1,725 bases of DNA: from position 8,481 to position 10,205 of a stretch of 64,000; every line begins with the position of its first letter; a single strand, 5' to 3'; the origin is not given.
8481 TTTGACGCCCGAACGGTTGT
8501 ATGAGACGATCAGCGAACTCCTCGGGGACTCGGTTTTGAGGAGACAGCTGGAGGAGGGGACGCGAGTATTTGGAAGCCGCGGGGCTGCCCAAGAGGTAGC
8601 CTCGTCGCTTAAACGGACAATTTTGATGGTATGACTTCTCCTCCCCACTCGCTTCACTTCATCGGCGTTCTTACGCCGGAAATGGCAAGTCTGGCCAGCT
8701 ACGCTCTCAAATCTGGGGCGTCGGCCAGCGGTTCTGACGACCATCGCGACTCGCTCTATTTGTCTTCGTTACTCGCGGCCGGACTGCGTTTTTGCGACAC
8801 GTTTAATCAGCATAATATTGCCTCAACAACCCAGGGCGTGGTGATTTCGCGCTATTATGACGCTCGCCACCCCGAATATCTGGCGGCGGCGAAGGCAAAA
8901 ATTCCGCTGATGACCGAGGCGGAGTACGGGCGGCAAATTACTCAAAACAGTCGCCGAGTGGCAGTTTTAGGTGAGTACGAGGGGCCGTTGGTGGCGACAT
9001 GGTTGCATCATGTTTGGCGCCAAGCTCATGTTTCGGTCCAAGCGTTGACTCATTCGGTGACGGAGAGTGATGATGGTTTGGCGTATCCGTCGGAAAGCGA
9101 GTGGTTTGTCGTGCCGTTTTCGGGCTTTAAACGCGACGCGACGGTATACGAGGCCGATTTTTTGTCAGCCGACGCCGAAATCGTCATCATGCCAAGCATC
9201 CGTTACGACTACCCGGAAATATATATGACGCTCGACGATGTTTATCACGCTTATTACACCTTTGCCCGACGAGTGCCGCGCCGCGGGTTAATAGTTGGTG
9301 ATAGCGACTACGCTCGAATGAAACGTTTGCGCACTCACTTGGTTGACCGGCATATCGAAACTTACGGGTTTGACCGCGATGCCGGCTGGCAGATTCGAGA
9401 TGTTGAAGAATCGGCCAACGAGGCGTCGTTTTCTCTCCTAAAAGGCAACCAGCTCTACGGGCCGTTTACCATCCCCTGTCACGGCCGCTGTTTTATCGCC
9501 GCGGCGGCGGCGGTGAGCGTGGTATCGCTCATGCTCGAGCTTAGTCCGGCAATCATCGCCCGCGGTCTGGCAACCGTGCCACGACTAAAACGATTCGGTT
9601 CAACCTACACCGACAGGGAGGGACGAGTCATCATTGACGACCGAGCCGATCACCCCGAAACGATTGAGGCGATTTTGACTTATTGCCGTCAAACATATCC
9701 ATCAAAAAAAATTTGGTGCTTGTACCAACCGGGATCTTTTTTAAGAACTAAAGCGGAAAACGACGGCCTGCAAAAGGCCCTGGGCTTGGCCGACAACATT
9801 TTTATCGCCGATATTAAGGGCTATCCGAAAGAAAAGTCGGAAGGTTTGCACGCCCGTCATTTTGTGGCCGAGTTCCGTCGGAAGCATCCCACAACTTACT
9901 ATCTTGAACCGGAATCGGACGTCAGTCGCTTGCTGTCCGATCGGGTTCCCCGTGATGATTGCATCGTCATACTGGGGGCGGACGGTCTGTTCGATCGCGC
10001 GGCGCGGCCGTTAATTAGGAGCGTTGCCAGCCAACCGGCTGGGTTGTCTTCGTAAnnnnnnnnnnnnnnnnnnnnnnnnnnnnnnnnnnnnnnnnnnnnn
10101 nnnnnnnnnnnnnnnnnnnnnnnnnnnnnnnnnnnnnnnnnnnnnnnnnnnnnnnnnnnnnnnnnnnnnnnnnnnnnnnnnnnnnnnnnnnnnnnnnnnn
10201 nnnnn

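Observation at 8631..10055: MurC-slot Mur ligase homologue with loss of both the glycine-rich loop and the ATP P-loop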

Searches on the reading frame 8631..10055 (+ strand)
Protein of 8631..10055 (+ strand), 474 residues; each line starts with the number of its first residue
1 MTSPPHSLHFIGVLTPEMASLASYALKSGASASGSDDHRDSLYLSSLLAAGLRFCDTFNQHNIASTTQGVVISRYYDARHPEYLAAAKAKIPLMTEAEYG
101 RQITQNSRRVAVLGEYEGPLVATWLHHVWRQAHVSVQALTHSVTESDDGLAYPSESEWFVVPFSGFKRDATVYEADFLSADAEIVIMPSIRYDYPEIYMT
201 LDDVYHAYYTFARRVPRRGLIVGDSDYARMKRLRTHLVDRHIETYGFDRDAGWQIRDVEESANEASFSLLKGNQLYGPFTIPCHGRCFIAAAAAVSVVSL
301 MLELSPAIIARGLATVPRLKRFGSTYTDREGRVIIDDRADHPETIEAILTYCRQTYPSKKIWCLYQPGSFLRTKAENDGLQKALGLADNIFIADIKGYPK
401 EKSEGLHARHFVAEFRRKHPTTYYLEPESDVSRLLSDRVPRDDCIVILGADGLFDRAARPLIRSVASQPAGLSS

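Call 4: search_protein_families(library=pfam, proteins=[window:8631-10055:+], max_evalue=0.01)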
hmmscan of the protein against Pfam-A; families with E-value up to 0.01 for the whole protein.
window:8631-10055:+ (474 aa): 3 families
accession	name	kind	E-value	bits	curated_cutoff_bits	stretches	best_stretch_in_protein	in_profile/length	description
PF02875.26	Mur_ligase_C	-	7.8e-08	33.6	28.4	1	329-450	9-126/127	Mur ligase, glutamate ligase domain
PF01225.30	Mur_ligase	-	2.1e-06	28.4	21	1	8-103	2-90/95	Mur ligase family, catalytic domain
PF08245.18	Mur_ligase_M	-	0.0022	18.4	24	1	180-296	78-197/200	Mur ligase middle domain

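Call 5: search_protein_families(library=ncbifam, proteins=[window:8631-10055:+], max_evalue=0.01)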
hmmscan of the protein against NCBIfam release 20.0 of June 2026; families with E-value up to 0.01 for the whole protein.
window:8631-10055:+ (474 aa): 9 families
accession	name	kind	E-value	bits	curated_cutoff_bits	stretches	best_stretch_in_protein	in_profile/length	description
TIGR01082.1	murC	equivalog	2.1e-50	172.1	335.1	1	8-454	2-442/449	UDP-N-acetylmuramate--L-alanine ligase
NF011171.0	PRK14573.1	equivalog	7.4e-21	73.7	1015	1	7-451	6-435/809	bifunctional UDP-N-acetylmuramate--L-alanine ligase/D-alanine--D-alanine ligase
TIGR01081.1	mpl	equivalog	3.3e-14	52.8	388.7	1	8-394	2-386/448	UDP-N-acetylmuramate:L-alanyl-gamma-D-glutamyl-meso-diaminopimelate ligase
TIGR01143.1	murF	subfamily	3.3e-06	26.3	288.6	1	188-358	156-324/418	UDP-N-acetylmuramoyl-tripeptide--D-alanyl-D-alanine ligase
NF053648.1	pMurE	equivalog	3.2e-05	22.8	600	1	181-362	189-357/464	pseudomurein biosynthesis peptide ligase pMurE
NF001124.0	PRK00139.1-2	equivalog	0.00092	18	476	1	211-361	229-379/500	UDP-N-acetylmuramoyl-L-alanyl-D-glutamate--2,6-diaminopimelate ligase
NF001126.0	PRK00139.1-4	equivalog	0.0016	17.1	373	1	210-362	222-371/486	UDP-N-acetylmuramoyl-L-alanyl-D-glutamate--2,6-diaminopimelate ligase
NF008896.0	PRK11929.1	equivalog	0.0026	15.7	1023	1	200-367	220-393/965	bifunctional UDP-N-acetylmuramoyl-L-alanyl-D-glutamate--2,6-diaminopimelate ligase MurE/UDP-N-acetylmuramoyl-tripeptide--D-alanyl-D-alanine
TIGR01085.1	murE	subfamily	0.0054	15.7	257.3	0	231-364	231-363/472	UDP-N-acetylmuramyl-tripeptide synthetase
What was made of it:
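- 8631..10055 (+): MurC-derived gene (474 aa), positional orthologue of murC. It has a three-domain Mur-ligase fold but has lost the ligase catalytic residues. TIGR01082 murC scores 172 bits against a cutoff of 335, full length: call 5.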

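Call 7: find_homologous_proteins(query=window:8631-10055:+)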
Query window:8631-10055:+ (474 aa): 42 proteins with E <= 0.001 among 8000 candidates.
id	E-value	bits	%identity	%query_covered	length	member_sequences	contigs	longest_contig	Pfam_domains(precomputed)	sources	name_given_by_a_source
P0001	0.0e+0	1083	100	100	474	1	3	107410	PF02875.27,PF01225.31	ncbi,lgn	-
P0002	6.2e-175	600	55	97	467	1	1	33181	PF02875.27,PF01225.31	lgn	-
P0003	2.5e-171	588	54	97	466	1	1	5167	PF02875.27,PF01225.31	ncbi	ncbi:MAG TPA: cyanophycin synthetase [Patescibacteria group bacterium]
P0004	7.4e-168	577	56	95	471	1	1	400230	PF02875.27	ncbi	-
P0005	1.3e-163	563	54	95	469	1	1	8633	PF02875.27,PF08245.19,PF01225.31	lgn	-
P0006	1.0e-162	560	54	97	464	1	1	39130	PF02875.27,PF08245.19,PF01225.31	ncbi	-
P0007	1.6e-162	559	54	97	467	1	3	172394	PF02875.27,PF01225.31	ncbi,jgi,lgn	jgi:UDP-N-acetylmuramate--alanine ligase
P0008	4.4e-162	558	53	97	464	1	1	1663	PF02875.27,PF08245.19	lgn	-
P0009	1.1e-161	557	54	95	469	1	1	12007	PF02875.27,PF08245.19,PF01225.31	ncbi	-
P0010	6.8e-161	554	54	97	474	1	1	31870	PF02875.27,PF01225.31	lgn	-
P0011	2.1e-160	552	53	97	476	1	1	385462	PF02875.27,PF01225.31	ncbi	-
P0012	2.3e-159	549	54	97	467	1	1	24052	PF02875.27,PF01225.31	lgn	-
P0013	2.4e-159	549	52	97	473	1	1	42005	PF02875.27,PF01225.31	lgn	-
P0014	4.6e-158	545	53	95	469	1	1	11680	PF02875.27,PF08245.19,PF01225.31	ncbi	-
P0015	5.7e-157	541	54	95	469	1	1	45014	PF02875.27,PF08245.19,PF01225.31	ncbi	-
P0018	7.8e-154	531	50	97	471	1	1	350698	PF02875.27,PF08245.19,PF01225.31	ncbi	-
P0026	1.5e-139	484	51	94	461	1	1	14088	PF02875.27,PF08245.19,PF01225.31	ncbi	-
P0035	1.2e-125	438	46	94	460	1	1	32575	PF02875.27,PF08245.19,PF01225.31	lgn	-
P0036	2.9e-122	427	45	92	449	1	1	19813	PF02875.27,PF01225.31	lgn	-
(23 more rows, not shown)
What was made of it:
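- Closest known: MurT. Same: PGAP named one family member 'cyanophycin synthetase' (P0003, call 7).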

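Call 8: search_solved_structures(query=window:8631-10055:+, max_evalue=0.001, show_alignments=3)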
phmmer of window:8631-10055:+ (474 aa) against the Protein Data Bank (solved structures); distinct sequences matched with E-value up to 0.001: 13.
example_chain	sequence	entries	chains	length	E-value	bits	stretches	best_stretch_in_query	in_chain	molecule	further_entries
9ir5_A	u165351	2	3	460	3.1e-29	105.1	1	5-454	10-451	UDP-N-acetylmuramate--L-alanine ligase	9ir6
4hv4_A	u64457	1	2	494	1e-26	96.8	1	7-461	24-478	UDP-N-acetylmuramate--L-alanine ligase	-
6cau_A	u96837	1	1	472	4.5e-23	84.8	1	8-450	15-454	UDP-N-acetylmuramate--L-alanine ligase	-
2f00_A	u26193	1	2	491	2.9e-22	82.1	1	7-461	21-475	UDP-N-acetylmuramate--L-alanine ligase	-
1gqq_A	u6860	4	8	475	1.2e-19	73.5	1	7-461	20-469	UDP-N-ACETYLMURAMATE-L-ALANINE LIGASE | UDP-N-acetylmuramate--alanine ligase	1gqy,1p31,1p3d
6x9f_A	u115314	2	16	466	6.6e-17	64.5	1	7-453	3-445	UDP-N-acetylmuramate--L-alanine ligase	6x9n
29zm_A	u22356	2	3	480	7e-17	64.4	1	7-453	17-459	UDP-N-acetylmuramate--L-alanine ligase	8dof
9s8i_A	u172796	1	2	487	7.3e-17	64.3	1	7-453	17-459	UDP-N-acetylmuramate--L-alanine ligase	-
1j6u_A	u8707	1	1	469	1.1e-10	43.9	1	80-456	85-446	UDP-N-acetylmuramate-alanine ligase MurC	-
7bva_A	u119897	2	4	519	7.7e-07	31.3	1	8-451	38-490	UDP-N-acetylmuramate--L-alanine ligase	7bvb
5vvw_A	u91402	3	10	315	0.0002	23.3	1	7-299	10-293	UDP-N-acetylmuramate--L-alanine ligase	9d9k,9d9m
8egm_A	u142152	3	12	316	0.00023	23.1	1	7-299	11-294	UDP-N-acetylmuramate--L-alanine ligase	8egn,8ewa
3hn7_A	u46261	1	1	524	0.00028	22.9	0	304-391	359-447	UDP-N-acetylmuramate-L-alanine ligase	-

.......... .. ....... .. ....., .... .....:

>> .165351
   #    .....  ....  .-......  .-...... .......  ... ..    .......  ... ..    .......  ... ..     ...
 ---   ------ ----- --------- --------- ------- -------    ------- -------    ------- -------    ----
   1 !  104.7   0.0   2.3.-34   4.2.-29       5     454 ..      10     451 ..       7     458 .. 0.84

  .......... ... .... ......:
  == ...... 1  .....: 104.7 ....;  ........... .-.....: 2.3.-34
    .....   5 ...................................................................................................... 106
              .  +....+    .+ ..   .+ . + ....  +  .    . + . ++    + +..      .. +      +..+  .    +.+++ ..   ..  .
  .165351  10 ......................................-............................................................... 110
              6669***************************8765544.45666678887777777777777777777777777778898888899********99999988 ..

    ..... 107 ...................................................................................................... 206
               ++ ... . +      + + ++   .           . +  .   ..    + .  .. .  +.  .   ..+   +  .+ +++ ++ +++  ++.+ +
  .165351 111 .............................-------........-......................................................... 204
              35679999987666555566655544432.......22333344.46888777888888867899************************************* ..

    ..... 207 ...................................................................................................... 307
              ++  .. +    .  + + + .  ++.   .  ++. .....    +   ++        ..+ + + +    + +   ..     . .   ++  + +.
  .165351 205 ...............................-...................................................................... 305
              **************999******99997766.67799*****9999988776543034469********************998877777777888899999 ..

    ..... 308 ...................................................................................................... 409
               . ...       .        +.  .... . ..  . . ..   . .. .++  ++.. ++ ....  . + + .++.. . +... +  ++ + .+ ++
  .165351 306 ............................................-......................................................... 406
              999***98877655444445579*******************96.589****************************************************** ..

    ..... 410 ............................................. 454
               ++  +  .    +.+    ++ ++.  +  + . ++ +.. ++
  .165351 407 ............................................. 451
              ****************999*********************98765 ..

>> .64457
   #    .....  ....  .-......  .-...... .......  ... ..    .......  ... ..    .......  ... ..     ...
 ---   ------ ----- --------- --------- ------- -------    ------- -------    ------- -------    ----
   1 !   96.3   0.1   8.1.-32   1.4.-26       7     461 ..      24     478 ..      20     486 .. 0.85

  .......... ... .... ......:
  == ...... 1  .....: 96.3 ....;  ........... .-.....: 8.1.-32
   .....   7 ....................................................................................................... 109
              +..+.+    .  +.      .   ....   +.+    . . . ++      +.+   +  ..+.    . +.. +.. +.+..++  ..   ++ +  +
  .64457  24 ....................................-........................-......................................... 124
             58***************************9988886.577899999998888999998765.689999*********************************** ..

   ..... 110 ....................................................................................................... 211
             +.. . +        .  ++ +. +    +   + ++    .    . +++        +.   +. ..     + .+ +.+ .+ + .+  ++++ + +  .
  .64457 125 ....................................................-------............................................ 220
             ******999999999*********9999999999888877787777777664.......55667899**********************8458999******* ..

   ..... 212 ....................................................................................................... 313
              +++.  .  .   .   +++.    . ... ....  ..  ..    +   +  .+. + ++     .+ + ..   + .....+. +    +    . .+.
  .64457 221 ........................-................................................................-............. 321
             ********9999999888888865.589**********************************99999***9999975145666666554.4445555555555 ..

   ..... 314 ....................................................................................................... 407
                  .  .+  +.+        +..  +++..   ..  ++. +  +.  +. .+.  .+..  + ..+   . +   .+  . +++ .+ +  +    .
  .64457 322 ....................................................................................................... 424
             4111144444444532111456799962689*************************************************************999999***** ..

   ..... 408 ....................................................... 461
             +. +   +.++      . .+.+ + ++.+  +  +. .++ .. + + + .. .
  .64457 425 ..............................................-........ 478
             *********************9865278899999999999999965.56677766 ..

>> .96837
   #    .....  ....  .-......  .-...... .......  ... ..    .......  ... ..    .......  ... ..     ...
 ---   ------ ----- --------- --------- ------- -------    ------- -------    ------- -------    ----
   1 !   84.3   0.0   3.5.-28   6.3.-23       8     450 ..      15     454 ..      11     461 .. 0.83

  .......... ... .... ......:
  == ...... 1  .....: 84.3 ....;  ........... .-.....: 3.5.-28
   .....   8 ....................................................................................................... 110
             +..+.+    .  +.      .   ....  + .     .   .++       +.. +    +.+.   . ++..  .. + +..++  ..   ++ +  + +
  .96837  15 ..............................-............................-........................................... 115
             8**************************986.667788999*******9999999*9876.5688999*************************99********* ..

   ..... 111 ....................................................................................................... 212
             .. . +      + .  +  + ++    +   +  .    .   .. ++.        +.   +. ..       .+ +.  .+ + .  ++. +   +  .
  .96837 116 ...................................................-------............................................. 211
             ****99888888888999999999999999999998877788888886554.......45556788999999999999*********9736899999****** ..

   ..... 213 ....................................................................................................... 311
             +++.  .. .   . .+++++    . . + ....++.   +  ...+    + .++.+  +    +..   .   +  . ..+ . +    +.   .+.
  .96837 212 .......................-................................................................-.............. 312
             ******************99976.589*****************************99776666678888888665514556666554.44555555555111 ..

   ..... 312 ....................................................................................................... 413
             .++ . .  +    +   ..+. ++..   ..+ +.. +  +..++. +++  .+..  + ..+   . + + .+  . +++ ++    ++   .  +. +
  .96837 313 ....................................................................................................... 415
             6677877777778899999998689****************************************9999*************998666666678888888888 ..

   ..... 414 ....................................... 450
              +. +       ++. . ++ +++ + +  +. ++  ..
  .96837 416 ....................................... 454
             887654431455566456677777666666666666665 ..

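Call 11: find_encoding_contigs(protein=P0001, flank=10000, max_places=3)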
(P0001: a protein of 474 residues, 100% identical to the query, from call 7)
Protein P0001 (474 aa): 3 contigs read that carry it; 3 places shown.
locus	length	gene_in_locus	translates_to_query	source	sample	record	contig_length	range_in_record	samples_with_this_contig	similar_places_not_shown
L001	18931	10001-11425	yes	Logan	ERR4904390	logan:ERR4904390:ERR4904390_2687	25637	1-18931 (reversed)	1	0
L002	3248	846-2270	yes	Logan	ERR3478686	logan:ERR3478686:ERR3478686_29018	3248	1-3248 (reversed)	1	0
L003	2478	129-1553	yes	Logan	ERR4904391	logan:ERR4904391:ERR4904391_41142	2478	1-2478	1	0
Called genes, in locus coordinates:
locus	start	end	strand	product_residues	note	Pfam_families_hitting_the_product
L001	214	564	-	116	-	-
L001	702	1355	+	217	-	PF02381:MraZ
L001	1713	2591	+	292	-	PF01795:Methyltransf_5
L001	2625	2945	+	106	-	-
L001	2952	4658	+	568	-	PF03717:PBP_dimer, PF00905:Transpeptidase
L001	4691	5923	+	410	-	PF08245:Mur_ligase_M, PF02875:Mur_ligase_C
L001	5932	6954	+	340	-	PF00953:Glycos_transf_4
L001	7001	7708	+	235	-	PF01255:Prenyltransf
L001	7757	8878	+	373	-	PF01098:FTSW_RODA_SPOVE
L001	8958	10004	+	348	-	PF03033:Glyco_transf_28, PF04101:Glyco_tran_28_C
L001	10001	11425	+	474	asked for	PF01225:Mur_ligase (weak), PF02875:Mur_ligase_C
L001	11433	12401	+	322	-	PF01565:FAD_binding_4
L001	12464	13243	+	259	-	PF03799:FtsQ_DivIB_C (weak)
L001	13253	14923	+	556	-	PF01368:DHH, PF02272:DHHA1, PF17768:RecJ_OB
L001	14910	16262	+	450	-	PF18073:Zn_ribbon_LapB, PF13481:AAA_25, PF03796:DnaB_C (weak), PF06745:ATPase, PF23442:DUF7125 (weak), PF13401:AAA_22, PF00004:AAA (faint)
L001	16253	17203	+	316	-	PF01850:PIN (faint)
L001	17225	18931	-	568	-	?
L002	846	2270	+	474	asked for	PF01225:Mur_ligase (weak), PF02875:Mur_ligase_C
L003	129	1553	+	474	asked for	PF01225:Mur_ligase (weak), PF02875:Mur_ligase_C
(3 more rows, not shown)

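Call 13: find_related_loci(query=A2, collection=genome_contigs, flank=10000)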
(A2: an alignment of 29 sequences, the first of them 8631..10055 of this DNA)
Query A2 (474 aa) in genome_contigs; peptide patterns used: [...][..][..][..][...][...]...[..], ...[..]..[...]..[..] (x = any residue, [..] = any of these).
52 stretches matched a pattern; 2 encode a relative of the query (tblastn E <= 1e-3); 2 distinct loci.
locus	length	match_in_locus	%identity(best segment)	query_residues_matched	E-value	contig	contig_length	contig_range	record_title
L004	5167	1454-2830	54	4-462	0e+0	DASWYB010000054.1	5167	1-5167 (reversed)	MAG TPA_asm: Patescibacteria group bacterium isolate SMAG_U3700 k141_750760, whole genome shotgun sequence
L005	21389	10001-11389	54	6-466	2e-170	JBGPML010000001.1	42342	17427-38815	MAG: Patescibacteria group bacterium isolate OBJ_0618_7090110_239 k141_4458009_length_42342_cov_44.0746, whole genome sh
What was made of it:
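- Tried and rejected: The genome_contigs scan found only two family loci, titled 'Patescibacteria group bacterium' (call 13).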
